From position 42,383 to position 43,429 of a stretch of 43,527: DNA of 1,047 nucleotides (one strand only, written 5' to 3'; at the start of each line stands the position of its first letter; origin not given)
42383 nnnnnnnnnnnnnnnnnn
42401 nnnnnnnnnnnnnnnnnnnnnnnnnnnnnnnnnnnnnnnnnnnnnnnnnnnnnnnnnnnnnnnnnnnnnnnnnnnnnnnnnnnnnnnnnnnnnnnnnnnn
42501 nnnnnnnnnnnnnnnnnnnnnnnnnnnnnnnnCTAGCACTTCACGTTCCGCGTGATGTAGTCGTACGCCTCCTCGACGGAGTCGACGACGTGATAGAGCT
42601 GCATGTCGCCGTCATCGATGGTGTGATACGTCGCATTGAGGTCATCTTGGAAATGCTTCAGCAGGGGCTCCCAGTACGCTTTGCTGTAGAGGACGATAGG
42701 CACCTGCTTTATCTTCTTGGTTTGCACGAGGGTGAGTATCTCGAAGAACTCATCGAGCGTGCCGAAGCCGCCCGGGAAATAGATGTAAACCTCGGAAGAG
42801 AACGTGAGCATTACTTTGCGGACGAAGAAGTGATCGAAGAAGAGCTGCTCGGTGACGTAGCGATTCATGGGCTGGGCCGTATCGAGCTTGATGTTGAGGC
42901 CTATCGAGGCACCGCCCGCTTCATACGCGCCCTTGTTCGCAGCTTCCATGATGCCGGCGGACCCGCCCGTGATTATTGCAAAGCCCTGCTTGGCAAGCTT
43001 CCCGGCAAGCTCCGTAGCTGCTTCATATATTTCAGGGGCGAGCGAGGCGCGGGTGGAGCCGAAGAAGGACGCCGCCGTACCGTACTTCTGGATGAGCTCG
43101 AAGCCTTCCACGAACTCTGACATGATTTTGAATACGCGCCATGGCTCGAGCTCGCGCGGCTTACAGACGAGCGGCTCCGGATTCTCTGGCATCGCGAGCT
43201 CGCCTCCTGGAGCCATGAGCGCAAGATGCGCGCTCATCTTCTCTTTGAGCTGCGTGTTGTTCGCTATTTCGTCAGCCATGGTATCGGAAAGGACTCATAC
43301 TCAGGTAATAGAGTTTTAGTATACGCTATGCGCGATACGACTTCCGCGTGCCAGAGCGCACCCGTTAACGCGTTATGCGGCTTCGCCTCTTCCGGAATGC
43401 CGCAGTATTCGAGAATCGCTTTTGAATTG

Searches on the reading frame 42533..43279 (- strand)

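Call 79: search_protein_families(library=pfam, proteins=[window:42533-43279:-], max_evalue=0.0001)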
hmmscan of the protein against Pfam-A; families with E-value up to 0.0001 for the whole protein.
window:42533-43279:- (248 aa): 2 families
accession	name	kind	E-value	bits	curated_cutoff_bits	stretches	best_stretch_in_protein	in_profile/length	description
PF03641.19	Lysine_decarbox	-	2.6e-30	105.7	27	1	111-241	1-130/131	Possible lysine decarboxylase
PF18306.6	LDcluster4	-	2.2e-18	66.7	26.3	1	74-188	8-118/151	SLOG cluster4 family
